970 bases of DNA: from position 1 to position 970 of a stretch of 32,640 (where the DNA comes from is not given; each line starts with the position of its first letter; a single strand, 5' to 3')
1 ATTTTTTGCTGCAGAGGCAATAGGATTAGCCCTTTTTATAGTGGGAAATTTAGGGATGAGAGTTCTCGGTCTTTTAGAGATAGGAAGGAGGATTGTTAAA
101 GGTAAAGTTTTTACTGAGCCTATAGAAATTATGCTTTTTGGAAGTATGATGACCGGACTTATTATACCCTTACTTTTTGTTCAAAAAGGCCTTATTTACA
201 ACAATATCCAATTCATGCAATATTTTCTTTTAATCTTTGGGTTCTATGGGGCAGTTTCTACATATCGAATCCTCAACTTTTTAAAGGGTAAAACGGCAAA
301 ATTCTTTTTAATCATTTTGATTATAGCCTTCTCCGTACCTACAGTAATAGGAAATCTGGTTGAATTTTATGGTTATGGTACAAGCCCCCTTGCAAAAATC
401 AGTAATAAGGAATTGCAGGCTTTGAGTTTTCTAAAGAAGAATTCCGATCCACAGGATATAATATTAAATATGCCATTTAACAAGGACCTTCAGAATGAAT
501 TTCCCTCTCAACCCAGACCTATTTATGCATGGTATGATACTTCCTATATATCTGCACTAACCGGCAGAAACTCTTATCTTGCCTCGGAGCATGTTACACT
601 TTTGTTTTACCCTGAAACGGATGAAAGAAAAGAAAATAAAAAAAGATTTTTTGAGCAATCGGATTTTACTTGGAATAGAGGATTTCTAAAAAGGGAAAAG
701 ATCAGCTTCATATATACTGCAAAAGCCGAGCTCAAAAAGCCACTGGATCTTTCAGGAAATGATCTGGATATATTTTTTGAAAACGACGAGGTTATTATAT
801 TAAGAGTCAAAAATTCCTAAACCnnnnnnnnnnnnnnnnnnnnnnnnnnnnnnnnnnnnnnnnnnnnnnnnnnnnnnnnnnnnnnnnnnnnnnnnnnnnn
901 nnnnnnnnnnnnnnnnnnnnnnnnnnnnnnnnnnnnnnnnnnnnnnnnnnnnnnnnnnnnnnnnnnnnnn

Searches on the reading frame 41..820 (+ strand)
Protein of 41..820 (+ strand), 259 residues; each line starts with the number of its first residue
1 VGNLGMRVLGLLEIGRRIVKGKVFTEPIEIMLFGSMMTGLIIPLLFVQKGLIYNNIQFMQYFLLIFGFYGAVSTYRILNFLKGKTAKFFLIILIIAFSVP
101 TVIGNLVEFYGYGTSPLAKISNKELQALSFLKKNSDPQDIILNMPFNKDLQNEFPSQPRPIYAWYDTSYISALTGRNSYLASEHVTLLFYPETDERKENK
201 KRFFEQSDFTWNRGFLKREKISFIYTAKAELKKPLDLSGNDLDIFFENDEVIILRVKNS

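Call 3: search_protein_families(library=pfam, proteins=[window:41-820:+], max_evalue=0.01)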
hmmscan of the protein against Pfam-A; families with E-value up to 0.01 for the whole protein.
window:41-820:+ (259 aa): 0 families

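Call 13: search_protein_families(library=ncbifam, proteins=[window:41-820:+], max_evalue=1)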
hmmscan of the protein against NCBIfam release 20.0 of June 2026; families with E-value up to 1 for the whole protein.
window:41-820:+ (259 aa): 2 families
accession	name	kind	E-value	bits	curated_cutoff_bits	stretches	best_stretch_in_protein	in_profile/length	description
TIGR03662.1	Chlor_Arch_YYY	subfamily_domain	0.0015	17.2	300.25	1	66-256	526-726/727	chlor_Arch_YYY domain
TIGR02359.1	thiW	equivalog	0.012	15.7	84.35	1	53-110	88-147/160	energy coupling factor transporter S component ThiW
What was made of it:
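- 41..820 (+): C-terminal 259 aa of a ~670-aa multi-pass membrane protein cut by the window start. Function unknown. It sits next to the GT-C array in 28 related loci. It has only a weak NCBIfam match to Chlor_Arch_YYY, E 0.0015 (call 13).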

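Call 14: search_protein_families(library=pfam, proteins=[window:41-820:+], max_evalue=10)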
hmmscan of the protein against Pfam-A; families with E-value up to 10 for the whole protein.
window:41-820:+ (259 aa): 2 families
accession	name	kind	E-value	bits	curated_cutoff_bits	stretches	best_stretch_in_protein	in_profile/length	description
PF09842.14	DUF2069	-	0.05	14.1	23.3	1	26-97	21-92/104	Predicted membrane protein (DUF2069)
PF01561.21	Hanta_Gc_N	-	0.092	12.2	25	1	25-98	196-268/338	Hantavirus glycoprotein Gc, N-terminal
